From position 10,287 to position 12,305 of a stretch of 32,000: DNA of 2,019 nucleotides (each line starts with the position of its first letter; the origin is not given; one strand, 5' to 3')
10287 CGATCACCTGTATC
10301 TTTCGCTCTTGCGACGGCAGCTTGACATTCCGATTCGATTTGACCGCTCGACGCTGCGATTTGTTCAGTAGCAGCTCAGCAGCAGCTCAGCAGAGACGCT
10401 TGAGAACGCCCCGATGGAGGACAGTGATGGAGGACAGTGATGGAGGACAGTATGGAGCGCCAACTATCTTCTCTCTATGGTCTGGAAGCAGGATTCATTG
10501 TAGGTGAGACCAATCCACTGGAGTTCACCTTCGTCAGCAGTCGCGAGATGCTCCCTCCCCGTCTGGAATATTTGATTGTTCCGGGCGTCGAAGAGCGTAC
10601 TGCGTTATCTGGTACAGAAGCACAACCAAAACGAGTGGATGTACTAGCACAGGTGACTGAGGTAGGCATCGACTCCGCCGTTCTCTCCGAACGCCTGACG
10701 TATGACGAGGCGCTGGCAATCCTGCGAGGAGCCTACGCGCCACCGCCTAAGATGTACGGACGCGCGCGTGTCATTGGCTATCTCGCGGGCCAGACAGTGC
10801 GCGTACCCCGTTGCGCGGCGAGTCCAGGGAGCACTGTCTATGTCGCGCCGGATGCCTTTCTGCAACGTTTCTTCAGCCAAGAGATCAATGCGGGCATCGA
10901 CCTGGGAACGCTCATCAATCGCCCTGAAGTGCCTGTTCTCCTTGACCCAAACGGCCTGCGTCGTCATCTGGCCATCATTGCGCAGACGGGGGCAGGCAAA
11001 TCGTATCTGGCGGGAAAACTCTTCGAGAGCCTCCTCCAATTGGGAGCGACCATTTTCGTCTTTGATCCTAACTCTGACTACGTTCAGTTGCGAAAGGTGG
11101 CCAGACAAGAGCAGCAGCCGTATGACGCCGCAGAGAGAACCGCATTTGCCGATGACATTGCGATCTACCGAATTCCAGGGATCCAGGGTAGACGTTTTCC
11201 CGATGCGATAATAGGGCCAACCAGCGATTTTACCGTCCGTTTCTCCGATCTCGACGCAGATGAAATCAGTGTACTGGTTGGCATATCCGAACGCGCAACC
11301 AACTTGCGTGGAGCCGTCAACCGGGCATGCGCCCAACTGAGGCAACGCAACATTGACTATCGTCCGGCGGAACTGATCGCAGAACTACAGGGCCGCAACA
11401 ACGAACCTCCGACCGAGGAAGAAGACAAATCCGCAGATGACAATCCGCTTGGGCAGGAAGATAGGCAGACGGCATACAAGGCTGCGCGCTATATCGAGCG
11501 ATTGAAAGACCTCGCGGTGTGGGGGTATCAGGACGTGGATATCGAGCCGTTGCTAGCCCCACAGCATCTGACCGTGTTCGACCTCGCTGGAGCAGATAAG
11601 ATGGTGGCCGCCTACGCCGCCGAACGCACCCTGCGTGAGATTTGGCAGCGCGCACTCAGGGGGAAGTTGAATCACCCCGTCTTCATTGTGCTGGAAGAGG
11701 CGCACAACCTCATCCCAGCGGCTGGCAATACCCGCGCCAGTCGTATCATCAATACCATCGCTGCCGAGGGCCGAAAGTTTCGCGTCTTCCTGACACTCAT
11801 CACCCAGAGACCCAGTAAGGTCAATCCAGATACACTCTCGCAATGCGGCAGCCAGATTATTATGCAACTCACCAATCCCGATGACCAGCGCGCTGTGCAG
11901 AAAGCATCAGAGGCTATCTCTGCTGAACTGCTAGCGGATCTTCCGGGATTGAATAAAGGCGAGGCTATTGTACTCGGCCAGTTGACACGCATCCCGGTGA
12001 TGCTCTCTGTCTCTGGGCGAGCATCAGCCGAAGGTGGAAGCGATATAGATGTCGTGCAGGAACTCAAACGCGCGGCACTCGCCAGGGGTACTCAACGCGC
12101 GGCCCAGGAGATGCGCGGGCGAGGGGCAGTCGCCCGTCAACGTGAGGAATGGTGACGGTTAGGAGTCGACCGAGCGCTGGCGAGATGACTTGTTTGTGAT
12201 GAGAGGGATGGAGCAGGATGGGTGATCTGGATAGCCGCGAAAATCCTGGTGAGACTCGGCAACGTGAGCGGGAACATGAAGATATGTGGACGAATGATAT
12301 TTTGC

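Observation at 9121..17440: Colinear nurA-herA-mre11-rad50-like cassette (archaeal-type DNA-end processing set) in a bacterial genome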

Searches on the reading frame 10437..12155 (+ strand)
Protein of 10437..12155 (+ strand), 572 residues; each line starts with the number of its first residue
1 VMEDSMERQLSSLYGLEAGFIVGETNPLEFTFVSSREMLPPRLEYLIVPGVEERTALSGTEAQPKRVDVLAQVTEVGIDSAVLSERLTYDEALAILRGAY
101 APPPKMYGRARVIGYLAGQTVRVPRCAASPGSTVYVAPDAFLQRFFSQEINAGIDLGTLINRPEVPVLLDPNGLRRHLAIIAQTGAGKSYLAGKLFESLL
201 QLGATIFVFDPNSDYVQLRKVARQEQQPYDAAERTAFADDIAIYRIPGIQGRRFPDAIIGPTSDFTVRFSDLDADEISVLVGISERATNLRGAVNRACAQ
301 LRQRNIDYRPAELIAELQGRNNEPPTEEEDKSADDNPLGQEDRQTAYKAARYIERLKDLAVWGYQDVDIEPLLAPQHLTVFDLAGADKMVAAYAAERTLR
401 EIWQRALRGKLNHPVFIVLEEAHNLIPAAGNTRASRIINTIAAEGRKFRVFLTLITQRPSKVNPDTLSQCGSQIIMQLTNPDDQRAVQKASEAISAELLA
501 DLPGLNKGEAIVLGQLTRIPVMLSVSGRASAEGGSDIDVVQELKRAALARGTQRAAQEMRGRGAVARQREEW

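Call 4: search_protein_families(library=pfam, proteins=[window:10437-12155:+], max_evalue=0.01)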
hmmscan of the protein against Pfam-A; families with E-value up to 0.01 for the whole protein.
window:10437-12155:+ (572 aa): 5 families
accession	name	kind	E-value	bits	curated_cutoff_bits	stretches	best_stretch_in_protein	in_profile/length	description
PF01935.23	DUF87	-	5.9e-32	112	23.2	1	154-402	1-220/220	Helicase HerA, central domain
PF13401.12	AAA_22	-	3e-05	24.8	27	0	175-215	5-45/130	AAA domain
PF05872.18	HerA_C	-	7e-05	22.1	22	0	408-497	251-342/502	Helicase HerA-like C-terminal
PF12846.13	AAA_10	-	0.00087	18.9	27.5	0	177-222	23-68/362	AAA-like domain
PF13191.12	AAA_16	-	0.0096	16.9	32.6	0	176-228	25-85/167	AAA ATPase domain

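Call 5: search_protein_families(library=padloc, proteins=[window:10437-12155:+], max_evalue=0.01)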
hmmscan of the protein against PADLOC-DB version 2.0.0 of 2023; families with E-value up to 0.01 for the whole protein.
window:10437-12155:+ (572 aa): 15 families
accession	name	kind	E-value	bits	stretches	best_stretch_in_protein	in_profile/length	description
PDLC04105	HerA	-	2.8e-43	146.4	2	402-561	410-571/576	-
PDLC04102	HerA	-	2.5e-31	106.7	1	408-536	499-630/654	-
PDLC02185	HerA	-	1.1e-30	104.9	2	409-527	440-563/585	-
PDLC04103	HerA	-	2.1e-30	103.6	2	406-525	431-556/579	-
PDLC04100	HerA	-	8.5e-29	98.7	2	411-527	437-557/580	-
PDLC04106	HerA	-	3e-28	96.7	1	377-525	470-628/667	-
PDLC04140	mad8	-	6.5e-28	96.2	1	175-540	27-314/314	mads_8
PDLC02188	HerA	-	2e-26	91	1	411-543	425-560/578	-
PDLC04098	HerA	-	9.3e-25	85.2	1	405-526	516-647/686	-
PDLC04104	HerA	-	8.1e-20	68.9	1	408-532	214-343/379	-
PDLC04097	HerA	-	2e-19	67.7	1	413-536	473-603/618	-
PDLC01055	HerA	-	7e-12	42.9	2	378-526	383-525/532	Type III coevolved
PDLC04099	HerA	-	0.00046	17.5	1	168-218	161-213/214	-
PDLC04101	HerA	-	0.00048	17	1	154-221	146-215/400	-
PDLC04107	HerA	-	0.0014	15.7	1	174-220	168-215/306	-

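Call 6: search_protein_families(library=ncbifam, proteins=[window:10437-12155:+], max_evalue=0.01)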
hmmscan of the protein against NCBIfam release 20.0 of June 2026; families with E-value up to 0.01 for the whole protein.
window:10437-12155:+ (572 aa): 10 families
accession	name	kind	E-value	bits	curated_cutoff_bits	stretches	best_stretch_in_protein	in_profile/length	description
NF040819.1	helicase_HerA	equivalog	5.6e-56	190.2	970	2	396-559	387-551/561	DNA double-strand break repair helicase HerA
NF040937.1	HerA_Thermprot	equivalog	3.9e-42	144.3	800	2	385-546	321-482/487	DNA double-strand break repair helicase HerA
NF042943.1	HerA_antiphage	equivalog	6.6e-30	104.2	800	2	410-526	430-550/566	anti-phage-associated helicase HerA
NF042944.1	HerA_antiphage_2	equivalog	3.7e-28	98.6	850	1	400-544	414-561/576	anti-phage-associated helicase HerA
NF053655.1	CedD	equivalog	2.5e-18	66.1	600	2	403-525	409-525/527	DNA-translocating ATPase CedD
NF033849.1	ser_rich_anae_1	subfamily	5.9e-08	30.5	650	1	411-487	1015-1099/1163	serine-rich protein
NF045975.1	VirB4_plasma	equivalog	1.3e-07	29.8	590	1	179-220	519-560/894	Mbov_0397 family ICE element conjugal transfer ATPase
TIGR02746.1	TraC-F-type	equivalog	1.1e-06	26.9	567.05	1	179-218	434-473/800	type IV secretion system protein TraC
TIGR03743.1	SXT_TraD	subfamily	0.00031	19.3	366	1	162-224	162-223/636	conjugative transfer system coupling protein TraD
TIGR03925.1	T7SS_EccC_b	equivalog_domain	0.00059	18.2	346.55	0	410-496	183-267/564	type VII secretion protein EccCb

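Call 14: find_encoding_contigs(protein=window:10437-12155:+, flank=10000, max_places=6)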
Protein window:10437-12155:+ (572 aa): no gene with exactly this product is on record in the collection.

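Call 16: find_homologous_proteins(query=window:10437-12155:+, max_evalue=1e-10)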
Query window:10437-12155:+ (572 aa): 1129 proteins with E <= 1e-10 among 8000 candidates; the best 120 are listed.
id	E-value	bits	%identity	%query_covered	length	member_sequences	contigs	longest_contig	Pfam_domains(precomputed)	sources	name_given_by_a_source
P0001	0.0e+0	1172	95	99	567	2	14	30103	PF01935.24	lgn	-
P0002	0.0e+0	1124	90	100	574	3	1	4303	PF01935.24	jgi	jgi:DNA helicase HerA-like ATPase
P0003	1.5e-283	959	77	98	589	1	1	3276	PF01935.24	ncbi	-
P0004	5.4e-280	948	76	98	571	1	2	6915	PF01935.24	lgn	-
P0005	1.7e-279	946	76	99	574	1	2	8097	PF01935.24,PF05872.19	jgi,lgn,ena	-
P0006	4.0e-278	941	75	99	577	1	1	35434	PF01935.24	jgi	jgi:DNA helicase HerA-like ATPase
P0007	5.7e-278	941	75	99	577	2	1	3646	PF01935.24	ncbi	ncbi:MAG TPA: ATP-binding protein [Ktedonobacterales bacterium]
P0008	6.5e-278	941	76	98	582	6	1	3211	PF01935.24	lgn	-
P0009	4.8e-277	938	76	98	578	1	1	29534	PF01935.24,PF13401.13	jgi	jgi:DNA helicase HerA-like ATPase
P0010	1.1e-276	937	76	98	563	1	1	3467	PF01935.24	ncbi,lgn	-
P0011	4.4e-274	928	75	99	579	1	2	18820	PF01935.24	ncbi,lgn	-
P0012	9.6e-271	917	73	99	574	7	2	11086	PF01935.24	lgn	-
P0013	5.0e-269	911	73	99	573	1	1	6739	PF01935.24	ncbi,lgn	-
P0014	4.6e-264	895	71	99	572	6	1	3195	PF01935.24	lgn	-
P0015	2.6e-263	893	72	99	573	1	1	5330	PF01935.24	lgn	-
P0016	2.3e-259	880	71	98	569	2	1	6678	PF01935.24,PF12846.14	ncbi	-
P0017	3.0e-254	863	72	98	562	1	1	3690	PF01935.24,PF13401.13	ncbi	-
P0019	1.2e-253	861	69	99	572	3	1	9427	PF01935.24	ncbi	-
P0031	3.3e-251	853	69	99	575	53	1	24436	PF01935.24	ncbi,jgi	-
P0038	1.2e-249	847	66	99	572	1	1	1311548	PF01935.24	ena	-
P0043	4.9e-249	845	69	99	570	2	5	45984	PF01935.24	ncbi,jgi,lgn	-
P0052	8.9e-248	841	67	99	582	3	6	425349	PF01935.24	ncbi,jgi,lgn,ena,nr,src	ncbi:MAG TPA: ATP-binding protein [Ktedonobacteraceae bacterium]|nr:ATP-binding protein [Ktedonobact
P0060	3.1e-247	840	68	99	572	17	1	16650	PF01935.24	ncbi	-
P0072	5.1e-245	832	68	99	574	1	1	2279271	PF01935.24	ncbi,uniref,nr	ncbi:hypothetical protein KSD_77310 [Ktedonobacter sp. SOSP1-85]|uniref:ATP-binding protein n=1 Tax=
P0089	2.5e-187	642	54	99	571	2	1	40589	PF01935.24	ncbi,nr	ncbi:MAG: ATP-binding protein [Chloroflexi bacterium]|nr:ATP-binding protein [Chloroflexota bacteriu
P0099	1.0e-183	630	54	98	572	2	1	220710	PF01935.24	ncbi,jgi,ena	-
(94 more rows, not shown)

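Call 17: find_encoding_contigs(protein=P0001, flank=10000, max_places=3)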
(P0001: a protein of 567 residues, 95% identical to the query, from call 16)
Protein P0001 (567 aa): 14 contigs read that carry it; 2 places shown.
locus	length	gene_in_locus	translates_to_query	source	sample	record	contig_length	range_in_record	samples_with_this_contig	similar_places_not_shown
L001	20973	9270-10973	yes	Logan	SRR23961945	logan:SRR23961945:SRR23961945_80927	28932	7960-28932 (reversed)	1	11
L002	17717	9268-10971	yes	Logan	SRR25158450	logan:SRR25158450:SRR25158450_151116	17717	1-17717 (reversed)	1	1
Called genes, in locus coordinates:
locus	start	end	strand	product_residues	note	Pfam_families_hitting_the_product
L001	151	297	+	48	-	-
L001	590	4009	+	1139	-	PF13208:TerB_N, PF15615:TerB_C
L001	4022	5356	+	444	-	PF10923:BrxC_BrxD, PF13401:AAA_22 (faint)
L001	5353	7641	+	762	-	PF00270:DEAD, PF00271:Helicase_C, PF19306:WHD_Lhr (faint)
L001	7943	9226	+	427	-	PF09376:NurA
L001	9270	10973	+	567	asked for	PF01935:DUF87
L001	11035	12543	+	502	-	PF00149:Metallophos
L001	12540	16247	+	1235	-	PF02463:SMC_N, PF13476:AAA_23, PF13514:AAA_27 (weak)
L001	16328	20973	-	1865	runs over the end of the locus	PF00270:DEAD, PF27116:YjiV_N, PF09369:MZB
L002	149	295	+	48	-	-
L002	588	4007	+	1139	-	PF13208:TerB_N, PF15615:TerB_C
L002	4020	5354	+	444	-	PF10923:BrxC_BrxD, PF13401:AAA_22 (faint)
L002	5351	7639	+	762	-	PF00270:DEAD, PF00271:Helicase_C, PF19306:WHD_Lhr (faint)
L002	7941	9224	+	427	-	PF09376:NurA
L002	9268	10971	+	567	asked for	PF01935:DUF87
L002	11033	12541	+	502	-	PF00149:Metallophos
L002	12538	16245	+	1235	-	PF02463:SMC_N, PF13476:AAA_23, PF13514:AAA_27 (weak)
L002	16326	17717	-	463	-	?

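Call 18: find_encoding_contigs(protein=P0072, flank=10000, max_places=2)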
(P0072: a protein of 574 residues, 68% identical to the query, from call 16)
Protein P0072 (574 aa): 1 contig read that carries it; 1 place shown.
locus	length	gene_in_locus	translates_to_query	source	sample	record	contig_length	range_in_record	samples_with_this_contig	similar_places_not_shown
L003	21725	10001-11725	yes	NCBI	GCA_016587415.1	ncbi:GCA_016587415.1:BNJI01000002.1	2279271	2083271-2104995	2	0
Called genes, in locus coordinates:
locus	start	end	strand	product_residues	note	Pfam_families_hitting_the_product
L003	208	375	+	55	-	PF21274:Rng_hyd_C (weak)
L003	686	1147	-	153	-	-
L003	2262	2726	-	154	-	PF08327:AHSA1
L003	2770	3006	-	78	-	-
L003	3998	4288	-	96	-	-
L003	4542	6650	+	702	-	PF00580:UvrD-helicase, PF01443:Viral_helicase1 (faint), PF09848:SLFN-g3_helicase (faint), PF13086:AAA_11, PF13245:AAA_19, PF13401:AAA_22 (faint), PF13538:UvrD_C_2 (faint), PF13361:UvrD_C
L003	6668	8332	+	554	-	PF00012:HSP70, PF06723:MreB_Mbl, PF00012:HSP70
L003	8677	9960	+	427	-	PF09376:NurA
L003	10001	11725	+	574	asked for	PF01935:DUF87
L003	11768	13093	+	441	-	PF00149:Metallophos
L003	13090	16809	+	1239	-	PF02463:SMC_N, PF13175:AAA_15 (faint), PF13476:AAA_23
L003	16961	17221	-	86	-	-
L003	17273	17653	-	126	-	PF04343:DUF488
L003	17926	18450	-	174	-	-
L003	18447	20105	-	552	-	PF01442:Apolipoprotein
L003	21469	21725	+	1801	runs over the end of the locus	PF13208:TerB_N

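Call 22: find_related_loci(query=A1, collection=genome_contigs, flank=10000)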
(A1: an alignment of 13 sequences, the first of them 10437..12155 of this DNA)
Query A1 (572 aa) in genome_contigs; peptide patterns used: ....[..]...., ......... (x = any residue, [..] = any of these).
599 stretches matched a pattern (row limit reached: there are more); 542 encode a relative of the query (tblastn E <= 1e-3); the best 80 are kept; 80 distinct loci.
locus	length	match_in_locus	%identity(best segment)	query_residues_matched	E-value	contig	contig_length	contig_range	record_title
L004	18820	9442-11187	75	3-572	0e+0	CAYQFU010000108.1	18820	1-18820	MAG TPA_asm: uncultured Ktedonobacterales bacterium isolate SRP272529_co2_314 genome assembly, contig: NODE_4887_length_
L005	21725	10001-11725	68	5-572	0e+0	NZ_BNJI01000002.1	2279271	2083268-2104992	Ktedonobacter sp. SOSP1-85 sequence2, whole genome shotgun sequence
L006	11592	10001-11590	72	11-532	0e+0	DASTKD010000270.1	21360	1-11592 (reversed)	MAG TPA_asm: Ktedonobacteraceae bacterium isolate SMAG_U1932 k141_1495106, whole genome shotgun sequence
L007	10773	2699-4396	70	12-572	0e+0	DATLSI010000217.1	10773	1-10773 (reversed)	MAG TPA_asm: Ktedonobacteraceae bacterium isolate SMAG_U13926 k141_141599, whole genome shotgun sequence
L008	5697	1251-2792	56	18-546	0e+0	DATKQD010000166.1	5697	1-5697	MAG TPA_asm: Chloroflexota bacterium isolate SMAG_U13993 k141_749867, whole genome shotgun sequence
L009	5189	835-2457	55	19-572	0e+0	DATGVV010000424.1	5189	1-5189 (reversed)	MAG TPA_asm: Chloroflexota bacterium isolate SMAG_U10565 k141_420411, whole genome shotgun sequence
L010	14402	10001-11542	57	18-546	0e+0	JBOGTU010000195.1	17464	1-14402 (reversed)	MAG: Chloroflexota bacterium isolate TC-S_metabat2.bin.472 k127_3966540, whole genome shotgun sequence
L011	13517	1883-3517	54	15-572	0e+0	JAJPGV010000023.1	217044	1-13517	MAG: Chloroflexota bacterium isolate Centralia_MAG_115 k107_24805363, whole genome shotgun sequence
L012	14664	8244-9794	55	19-546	0e+0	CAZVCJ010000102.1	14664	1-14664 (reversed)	MAG TPA_asm: uncultured Anaerolineae bacterium isolate SRP178699_co1_610 genome assembly, contig: NODE_5324_length_14664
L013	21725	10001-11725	48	19-557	1e-171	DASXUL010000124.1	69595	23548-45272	MAG TPA_asm: Armatimonadota bacterium isolate SMAG_U4717 k141_214586, whole genome shotgun sequence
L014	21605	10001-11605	50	19-546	7e-169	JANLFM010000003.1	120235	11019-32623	MAG: Caldisericota bacterium isolate A05DMB10 NODE_3_length_120235_cov_4.463879, whole genome shotgun sequence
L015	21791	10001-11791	48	19-567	1e-168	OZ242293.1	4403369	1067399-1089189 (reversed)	MAG: Chloroflexota bacterium isolate 52ff3f9d-f017-45e4-ba4f-ef8953291d95 genome assembly, chromosome: 1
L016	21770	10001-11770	48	19-566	3e-168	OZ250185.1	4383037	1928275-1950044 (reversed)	MAG: Chloroflexota bacterium isolate d215fe47-5bc5-444d-b53f-49c889911535 genome assembly, chromosome: 1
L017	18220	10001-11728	48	19-546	4e-166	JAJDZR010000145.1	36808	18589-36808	MAG: Chloroflexota bacterium isolate jk18x44bins.5 k141_1890439, whole genome shotgun sequence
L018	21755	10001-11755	47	19-555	1e-165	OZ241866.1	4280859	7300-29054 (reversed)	MAG: Chloroflexota bacterium isolate 648bf299-2263-4cbe-a927-b722e8dafbdb genome assembly, chromosome: 1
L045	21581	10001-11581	45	18-546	8e-147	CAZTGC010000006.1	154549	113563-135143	MAG TPA_asm: uncultured Dictyoglomota bacterium isolate binchicken_co40_85 genome assembly, contig: NODE_118_length_1545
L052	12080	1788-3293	49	17-546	5e-142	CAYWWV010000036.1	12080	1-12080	MAG TPA_asm: uncultured Candidatus Bathyarchaeia archaeon isolate binchicken_co19_455 genome assembly, contig: NODE_8935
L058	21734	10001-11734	69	3-572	0e+0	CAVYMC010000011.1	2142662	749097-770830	MAG: uncultured Chloroflexia bacterium isolate MFD01299.bin.2.120 genome assembly, contig: contig_7523, whole genome sho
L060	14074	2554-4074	44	18-546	6e-127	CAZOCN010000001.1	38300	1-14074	MAG TPA_asm: uncultured Candidatus Bathyarchaeia archaeon isolate binchicken_co6_448 genome assembly, contig: NODE_722_l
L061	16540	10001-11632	42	10-560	1e-126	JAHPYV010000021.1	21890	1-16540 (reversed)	MAG: Promethearchaeati archaeon isolate LC30 NODE_529_length_21890_cov_5.073185, whole genome shotgun sequence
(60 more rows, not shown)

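Call 35: find_encoding_contigs(protein=P0006, flank=10000, max_places=1)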
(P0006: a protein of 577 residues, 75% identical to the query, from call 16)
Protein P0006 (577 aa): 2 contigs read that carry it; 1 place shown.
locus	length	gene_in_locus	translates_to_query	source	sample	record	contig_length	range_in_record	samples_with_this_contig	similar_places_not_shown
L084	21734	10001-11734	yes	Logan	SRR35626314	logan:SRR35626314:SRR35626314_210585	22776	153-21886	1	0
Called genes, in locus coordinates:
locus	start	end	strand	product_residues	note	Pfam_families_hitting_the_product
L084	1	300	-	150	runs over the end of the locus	?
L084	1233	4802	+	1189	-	PF13208:TerB_N, PF15615:TerB_C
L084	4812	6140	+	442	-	PF10923:BrxC_BrxD, PF13191:AAA_16 (faint)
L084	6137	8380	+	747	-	PF04851:ResIII (weak), PF00270:DEAD, PF00271:Helicase_C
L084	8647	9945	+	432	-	PF09376:NurA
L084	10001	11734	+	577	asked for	PF01935:DUF87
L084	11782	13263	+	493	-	PF00149:Metallophos, PF12850:Metallophos_2 (faint)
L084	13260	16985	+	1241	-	PF02463:SMC_N, PF13476:AAA_23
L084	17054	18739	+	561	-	-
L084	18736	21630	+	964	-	-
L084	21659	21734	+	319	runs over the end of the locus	-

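Call 36: find_encoding_contigs(protein=P0038, flank=10000, max_places=1)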
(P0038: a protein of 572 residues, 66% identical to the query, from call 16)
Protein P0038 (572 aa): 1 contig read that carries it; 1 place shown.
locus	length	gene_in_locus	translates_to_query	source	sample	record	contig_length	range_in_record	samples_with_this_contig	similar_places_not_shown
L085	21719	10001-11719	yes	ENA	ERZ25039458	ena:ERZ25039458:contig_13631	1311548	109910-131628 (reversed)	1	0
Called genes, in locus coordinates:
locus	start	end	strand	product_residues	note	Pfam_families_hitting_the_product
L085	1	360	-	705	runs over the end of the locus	PF01702:TGT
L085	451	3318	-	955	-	PF05729:NACHT (faint), PF13401:AAA_22 (faint)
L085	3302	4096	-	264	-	-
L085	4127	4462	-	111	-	PF01381:HTH_3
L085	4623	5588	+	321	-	PF01702:TGT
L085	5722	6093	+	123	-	-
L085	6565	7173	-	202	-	-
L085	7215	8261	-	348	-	-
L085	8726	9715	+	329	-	PF09376:NurA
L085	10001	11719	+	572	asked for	PF01935:DUF87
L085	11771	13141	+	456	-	PF00149:Metallophos, PF12850:Metallophos_2 (faint)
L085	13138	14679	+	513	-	PF13476:AAA_23, PF13514:AAA_27 (weak)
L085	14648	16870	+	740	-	-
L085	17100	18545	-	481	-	PF01047:MarR (faint)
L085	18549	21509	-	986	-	PF02534:T4SS-DNA_transf (faint), PF01935:DUF87, PF10412:TrwB_AAD_bind (faint)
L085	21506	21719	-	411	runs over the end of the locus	-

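Call 37: find_encoding_contigs(protein=P0052, flank=10000, max_places=1)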
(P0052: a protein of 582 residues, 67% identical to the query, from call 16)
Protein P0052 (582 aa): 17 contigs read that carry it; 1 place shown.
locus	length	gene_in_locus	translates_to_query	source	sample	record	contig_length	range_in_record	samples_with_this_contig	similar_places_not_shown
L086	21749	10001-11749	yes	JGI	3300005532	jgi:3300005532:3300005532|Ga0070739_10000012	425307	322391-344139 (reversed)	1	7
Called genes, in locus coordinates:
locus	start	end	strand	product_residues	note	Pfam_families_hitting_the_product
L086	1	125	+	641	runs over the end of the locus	PF20434:BD-FAE, PF00326:Peptidase_S9, PF01738:DLH (weak)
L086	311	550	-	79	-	-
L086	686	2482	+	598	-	PF07973:tRNA_SAD, PF00587:tRNA-synt_2b, PF03129:HGTP_anticodon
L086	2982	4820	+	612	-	PF07973:tRNA_SAD, PF00587:tRNA-synt_2b, PF03129:HGTP_anticodon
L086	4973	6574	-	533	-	PF20656:MS_N, PF01274:MS_TIM-barrel, PF20659:MS_C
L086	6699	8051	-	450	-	PF00463:ICL, PF13714:PEP_mutase, PF00463:ICL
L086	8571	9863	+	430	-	PF09376:NurA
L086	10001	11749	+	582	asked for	PF01935:DUF87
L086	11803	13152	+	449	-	PF00149:Metallophos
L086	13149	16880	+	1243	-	PF02463:SMC_N, PF13476:AAA_23, PF13514:AAA_27 (weak), PF13555:AAA_29 (faint)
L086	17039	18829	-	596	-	PF07690:MFS_1, PF00083:Sugar_tr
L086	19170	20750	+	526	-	PF00501:AMP-binding, PF13193:AMP-binding_C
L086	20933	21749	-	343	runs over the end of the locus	PF02729:OTCace_N, PF00185:OTCace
